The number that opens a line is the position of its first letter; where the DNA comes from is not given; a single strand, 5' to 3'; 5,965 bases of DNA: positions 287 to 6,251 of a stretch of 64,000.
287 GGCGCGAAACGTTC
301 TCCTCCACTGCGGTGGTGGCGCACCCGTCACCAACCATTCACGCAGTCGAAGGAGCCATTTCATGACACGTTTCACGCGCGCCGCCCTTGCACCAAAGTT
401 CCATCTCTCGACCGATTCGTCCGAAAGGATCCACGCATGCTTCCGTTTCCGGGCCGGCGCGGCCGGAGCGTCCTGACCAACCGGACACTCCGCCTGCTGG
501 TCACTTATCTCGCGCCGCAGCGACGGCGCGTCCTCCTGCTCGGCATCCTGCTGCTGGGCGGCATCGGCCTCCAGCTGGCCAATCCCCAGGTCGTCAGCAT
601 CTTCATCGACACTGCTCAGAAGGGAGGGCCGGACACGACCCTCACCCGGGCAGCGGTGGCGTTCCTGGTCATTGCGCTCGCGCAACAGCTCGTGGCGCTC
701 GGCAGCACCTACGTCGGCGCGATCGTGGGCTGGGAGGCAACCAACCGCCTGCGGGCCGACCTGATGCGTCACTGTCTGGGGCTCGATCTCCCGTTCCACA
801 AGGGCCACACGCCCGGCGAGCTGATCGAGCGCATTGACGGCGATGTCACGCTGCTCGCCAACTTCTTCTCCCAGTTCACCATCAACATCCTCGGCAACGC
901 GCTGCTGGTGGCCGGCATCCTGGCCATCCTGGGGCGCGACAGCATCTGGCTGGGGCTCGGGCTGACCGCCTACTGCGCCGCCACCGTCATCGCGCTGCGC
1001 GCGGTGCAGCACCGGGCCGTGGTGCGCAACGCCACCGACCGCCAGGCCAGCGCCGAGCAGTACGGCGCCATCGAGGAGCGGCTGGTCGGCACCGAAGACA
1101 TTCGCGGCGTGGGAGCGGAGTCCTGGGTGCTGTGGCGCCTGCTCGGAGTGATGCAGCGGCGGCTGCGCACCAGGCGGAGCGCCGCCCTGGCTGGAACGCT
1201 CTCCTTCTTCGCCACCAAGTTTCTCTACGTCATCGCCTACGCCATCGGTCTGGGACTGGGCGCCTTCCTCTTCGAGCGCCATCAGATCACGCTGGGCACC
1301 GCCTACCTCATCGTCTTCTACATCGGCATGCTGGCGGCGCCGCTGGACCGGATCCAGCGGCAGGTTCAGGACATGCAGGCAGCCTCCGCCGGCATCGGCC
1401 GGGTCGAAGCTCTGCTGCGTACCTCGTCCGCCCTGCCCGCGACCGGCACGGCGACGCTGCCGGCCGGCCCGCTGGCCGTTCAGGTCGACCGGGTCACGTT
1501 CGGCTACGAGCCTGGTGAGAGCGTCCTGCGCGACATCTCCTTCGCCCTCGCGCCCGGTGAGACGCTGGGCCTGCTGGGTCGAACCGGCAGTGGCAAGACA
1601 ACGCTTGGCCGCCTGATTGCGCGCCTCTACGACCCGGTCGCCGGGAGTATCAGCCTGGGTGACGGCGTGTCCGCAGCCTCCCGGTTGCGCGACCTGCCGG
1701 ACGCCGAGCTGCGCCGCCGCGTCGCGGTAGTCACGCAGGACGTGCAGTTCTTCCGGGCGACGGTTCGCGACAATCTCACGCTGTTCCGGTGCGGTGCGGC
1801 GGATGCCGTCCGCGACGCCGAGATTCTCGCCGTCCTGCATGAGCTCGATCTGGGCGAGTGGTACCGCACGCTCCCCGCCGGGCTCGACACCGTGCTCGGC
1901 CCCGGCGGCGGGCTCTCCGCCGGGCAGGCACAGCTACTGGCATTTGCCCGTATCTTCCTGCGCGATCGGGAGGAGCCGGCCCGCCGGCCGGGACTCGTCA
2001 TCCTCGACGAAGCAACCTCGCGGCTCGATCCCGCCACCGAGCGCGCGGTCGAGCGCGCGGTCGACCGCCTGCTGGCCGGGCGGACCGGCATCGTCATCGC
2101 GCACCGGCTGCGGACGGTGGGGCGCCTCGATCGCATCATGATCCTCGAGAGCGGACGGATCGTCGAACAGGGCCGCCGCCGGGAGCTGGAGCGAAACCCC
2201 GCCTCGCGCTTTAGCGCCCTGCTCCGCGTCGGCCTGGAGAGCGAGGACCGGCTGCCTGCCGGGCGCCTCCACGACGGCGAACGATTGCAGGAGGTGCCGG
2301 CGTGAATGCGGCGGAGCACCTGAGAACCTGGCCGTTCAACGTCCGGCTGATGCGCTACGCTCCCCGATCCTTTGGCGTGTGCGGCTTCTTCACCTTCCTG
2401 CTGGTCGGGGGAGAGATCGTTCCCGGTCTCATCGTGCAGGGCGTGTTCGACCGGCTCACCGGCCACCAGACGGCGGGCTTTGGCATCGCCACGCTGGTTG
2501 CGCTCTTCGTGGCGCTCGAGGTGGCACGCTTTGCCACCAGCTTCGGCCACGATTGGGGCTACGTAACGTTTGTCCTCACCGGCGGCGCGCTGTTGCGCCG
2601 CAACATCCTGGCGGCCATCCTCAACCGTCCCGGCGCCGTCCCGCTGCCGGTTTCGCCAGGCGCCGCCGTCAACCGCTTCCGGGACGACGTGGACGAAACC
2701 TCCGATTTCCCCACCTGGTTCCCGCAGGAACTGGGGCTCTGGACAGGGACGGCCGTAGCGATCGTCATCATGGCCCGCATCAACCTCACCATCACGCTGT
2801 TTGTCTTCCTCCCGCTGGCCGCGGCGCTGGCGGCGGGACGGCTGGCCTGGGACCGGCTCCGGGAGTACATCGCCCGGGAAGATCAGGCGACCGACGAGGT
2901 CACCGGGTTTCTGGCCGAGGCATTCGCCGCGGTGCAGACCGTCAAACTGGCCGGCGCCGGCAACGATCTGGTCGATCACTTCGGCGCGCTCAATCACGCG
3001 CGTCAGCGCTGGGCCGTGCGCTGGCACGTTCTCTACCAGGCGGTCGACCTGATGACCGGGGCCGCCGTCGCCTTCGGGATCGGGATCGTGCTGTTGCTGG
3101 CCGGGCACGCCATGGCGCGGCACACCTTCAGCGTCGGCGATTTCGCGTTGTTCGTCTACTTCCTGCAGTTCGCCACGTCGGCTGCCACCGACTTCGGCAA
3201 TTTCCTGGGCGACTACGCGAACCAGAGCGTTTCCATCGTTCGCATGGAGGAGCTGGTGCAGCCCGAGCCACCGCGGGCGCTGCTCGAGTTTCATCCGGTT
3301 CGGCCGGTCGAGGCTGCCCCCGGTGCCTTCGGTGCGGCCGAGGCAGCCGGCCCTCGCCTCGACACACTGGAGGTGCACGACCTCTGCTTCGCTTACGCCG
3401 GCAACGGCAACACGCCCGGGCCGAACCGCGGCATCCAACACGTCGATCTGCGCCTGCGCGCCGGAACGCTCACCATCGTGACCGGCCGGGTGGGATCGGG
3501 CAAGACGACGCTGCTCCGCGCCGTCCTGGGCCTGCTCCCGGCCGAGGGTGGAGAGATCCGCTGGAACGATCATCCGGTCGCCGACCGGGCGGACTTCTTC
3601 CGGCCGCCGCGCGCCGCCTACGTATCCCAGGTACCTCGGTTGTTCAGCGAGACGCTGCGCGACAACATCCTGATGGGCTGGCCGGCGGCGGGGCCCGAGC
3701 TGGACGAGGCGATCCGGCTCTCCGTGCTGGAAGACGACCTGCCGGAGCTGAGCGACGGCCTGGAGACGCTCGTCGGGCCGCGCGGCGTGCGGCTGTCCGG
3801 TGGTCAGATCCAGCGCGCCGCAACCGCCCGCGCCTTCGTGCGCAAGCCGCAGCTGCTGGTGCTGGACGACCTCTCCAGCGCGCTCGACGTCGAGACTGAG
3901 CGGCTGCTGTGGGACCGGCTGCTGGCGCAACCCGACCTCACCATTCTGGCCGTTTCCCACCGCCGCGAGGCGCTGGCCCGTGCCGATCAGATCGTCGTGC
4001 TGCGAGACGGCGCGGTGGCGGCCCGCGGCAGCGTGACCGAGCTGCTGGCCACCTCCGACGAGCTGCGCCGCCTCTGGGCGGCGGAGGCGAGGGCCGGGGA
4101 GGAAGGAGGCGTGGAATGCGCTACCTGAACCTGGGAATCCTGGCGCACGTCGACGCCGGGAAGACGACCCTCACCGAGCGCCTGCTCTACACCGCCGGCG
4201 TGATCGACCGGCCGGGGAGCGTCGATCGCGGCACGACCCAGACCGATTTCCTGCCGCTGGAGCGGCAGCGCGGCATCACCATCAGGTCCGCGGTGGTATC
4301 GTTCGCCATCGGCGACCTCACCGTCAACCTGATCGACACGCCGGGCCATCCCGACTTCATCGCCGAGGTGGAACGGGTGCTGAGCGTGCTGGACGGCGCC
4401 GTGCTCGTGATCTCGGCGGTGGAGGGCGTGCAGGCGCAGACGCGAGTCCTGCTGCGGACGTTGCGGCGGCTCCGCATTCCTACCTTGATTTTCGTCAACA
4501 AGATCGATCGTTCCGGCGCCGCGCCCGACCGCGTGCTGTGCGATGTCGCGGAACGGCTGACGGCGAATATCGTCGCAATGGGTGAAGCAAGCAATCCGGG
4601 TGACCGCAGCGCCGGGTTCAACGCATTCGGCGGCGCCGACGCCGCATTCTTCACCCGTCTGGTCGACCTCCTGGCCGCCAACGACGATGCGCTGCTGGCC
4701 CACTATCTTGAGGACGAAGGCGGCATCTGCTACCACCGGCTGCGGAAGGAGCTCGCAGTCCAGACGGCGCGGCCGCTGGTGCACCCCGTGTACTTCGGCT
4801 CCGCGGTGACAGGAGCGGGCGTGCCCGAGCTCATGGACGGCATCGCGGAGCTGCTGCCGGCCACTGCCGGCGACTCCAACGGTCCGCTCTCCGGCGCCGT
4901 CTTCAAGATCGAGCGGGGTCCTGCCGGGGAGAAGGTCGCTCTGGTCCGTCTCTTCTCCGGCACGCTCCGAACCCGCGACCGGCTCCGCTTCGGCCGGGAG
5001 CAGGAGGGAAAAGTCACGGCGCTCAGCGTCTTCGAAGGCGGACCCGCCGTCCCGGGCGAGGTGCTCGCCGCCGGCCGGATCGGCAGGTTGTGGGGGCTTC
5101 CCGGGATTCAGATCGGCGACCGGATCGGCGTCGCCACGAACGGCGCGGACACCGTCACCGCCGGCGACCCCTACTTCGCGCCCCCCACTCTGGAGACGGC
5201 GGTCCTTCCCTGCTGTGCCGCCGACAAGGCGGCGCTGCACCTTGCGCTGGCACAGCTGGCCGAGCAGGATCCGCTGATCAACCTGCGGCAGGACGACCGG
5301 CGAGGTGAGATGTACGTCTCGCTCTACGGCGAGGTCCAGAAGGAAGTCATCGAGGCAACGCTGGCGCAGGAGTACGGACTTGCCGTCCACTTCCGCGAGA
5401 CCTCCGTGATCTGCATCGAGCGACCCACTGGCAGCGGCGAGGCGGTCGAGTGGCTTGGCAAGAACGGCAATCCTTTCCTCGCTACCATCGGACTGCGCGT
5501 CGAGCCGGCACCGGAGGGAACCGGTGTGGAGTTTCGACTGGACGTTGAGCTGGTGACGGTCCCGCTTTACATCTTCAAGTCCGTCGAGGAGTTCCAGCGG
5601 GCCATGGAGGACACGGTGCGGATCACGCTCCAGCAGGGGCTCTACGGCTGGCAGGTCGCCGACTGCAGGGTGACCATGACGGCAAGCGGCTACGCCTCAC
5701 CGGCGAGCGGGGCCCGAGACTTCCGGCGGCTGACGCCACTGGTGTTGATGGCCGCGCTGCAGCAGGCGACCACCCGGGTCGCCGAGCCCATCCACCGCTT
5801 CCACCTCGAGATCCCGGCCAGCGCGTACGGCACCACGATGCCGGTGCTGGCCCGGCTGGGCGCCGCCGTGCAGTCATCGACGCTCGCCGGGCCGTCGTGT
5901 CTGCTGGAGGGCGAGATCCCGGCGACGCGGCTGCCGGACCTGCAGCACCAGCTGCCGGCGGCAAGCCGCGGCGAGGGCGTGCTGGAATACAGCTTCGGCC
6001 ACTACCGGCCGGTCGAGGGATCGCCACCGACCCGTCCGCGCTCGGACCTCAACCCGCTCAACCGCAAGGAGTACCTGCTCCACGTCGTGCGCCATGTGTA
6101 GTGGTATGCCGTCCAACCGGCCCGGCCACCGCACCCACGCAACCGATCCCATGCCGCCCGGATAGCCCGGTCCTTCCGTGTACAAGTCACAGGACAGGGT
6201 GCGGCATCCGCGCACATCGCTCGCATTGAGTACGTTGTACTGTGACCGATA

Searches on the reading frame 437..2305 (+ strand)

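Call 74: search_protein_families(library=pfam, proteins=[window:437-2305:+], max_evalue=0.00001)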
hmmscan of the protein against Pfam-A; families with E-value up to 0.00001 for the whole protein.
window:437-2305:+ (622 aa): 2 families
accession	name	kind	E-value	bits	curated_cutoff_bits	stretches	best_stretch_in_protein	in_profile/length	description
PF00664.28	ABC_membrane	-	7e-26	92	28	1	33-300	2-271/274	ABC transporter transmembrane region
PF00005.33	ABC_tran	-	4.1e-21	76.5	25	1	364-528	1-137/137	ABC transporter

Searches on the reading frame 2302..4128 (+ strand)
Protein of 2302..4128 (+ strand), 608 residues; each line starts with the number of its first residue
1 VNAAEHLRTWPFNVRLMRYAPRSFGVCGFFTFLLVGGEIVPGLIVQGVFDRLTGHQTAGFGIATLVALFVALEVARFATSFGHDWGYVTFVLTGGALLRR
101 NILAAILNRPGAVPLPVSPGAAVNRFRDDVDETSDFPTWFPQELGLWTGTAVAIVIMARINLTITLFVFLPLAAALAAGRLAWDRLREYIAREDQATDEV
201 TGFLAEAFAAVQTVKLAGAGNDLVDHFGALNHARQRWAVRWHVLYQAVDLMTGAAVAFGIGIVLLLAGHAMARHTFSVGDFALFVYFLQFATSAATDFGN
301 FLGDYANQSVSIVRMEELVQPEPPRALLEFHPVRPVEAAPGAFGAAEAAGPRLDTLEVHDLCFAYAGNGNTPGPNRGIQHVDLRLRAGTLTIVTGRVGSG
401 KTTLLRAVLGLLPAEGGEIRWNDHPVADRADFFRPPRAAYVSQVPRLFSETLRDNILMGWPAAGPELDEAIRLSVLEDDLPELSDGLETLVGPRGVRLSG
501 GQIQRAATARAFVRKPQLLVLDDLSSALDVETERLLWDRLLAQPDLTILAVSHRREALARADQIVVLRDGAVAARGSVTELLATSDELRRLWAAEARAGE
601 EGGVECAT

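Call 74: search_protein_families(library=pfam, proteins=[window:2302-4128:+], max_evalue=0.00001)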
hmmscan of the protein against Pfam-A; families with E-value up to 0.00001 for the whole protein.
window:2302-4128:+ (608 aa): 2 families
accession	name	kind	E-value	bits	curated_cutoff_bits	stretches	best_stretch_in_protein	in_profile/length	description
PF00005.33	ABC_tran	-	1.3e-20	74.8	25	1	379-523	2-134/137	ABC transporter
PF00664.28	ABC_membrane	-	2.3e-12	47.6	28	1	26-291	3-271/274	ABC transporter transmembrane region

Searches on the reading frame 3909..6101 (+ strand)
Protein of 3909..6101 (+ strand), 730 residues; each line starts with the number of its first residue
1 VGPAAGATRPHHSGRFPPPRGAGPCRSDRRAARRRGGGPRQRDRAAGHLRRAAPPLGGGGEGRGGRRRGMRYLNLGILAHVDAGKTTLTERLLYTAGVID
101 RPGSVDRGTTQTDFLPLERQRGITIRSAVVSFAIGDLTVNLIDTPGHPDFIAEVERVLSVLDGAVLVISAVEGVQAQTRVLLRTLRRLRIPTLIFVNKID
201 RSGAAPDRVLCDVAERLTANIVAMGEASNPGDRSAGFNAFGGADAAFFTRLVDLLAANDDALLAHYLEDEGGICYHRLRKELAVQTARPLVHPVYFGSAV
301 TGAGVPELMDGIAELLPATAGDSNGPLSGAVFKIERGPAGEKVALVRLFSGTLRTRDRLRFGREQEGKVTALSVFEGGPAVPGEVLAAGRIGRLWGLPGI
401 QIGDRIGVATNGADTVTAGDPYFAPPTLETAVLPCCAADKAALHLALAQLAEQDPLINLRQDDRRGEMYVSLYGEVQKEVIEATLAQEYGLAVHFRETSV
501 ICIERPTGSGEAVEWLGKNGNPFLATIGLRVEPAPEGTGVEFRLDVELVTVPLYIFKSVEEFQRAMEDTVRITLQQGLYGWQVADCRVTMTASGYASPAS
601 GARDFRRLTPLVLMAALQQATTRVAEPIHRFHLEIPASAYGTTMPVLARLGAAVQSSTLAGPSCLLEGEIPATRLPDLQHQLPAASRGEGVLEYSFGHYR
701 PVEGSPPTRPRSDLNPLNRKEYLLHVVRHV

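Call 74: search_protein_families(library=pfam, proteins=[window:3909-6101:+], max_evalue=0.00001)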
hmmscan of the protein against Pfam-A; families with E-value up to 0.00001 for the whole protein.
window:3909-6101:+ (730 aa): 5 families
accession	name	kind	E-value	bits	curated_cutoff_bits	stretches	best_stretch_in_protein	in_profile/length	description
PF00009.33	GTP_EFTU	-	3e-55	187.2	26.5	1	71-317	2-187/188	Elongation factor Tu GTP binding domain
PF03764.24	EFG_IV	-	1e-13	51.6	24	1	519-620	25-120/121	Elongation factor G, domain IV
PF00679.30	EFG_C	-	4.9e-13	49.4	27.9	1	624-708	2-87/89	Elongation factor G C-terminus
PF14492.12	EFG_III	-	9.1e-09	35.7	27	1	423-495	1-73/75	Elongation Factor G, domain III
PF22042.2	EF-G_D2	-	2.6e-06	27.9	27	1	326-407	1-82/84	Elongation factor G domain 2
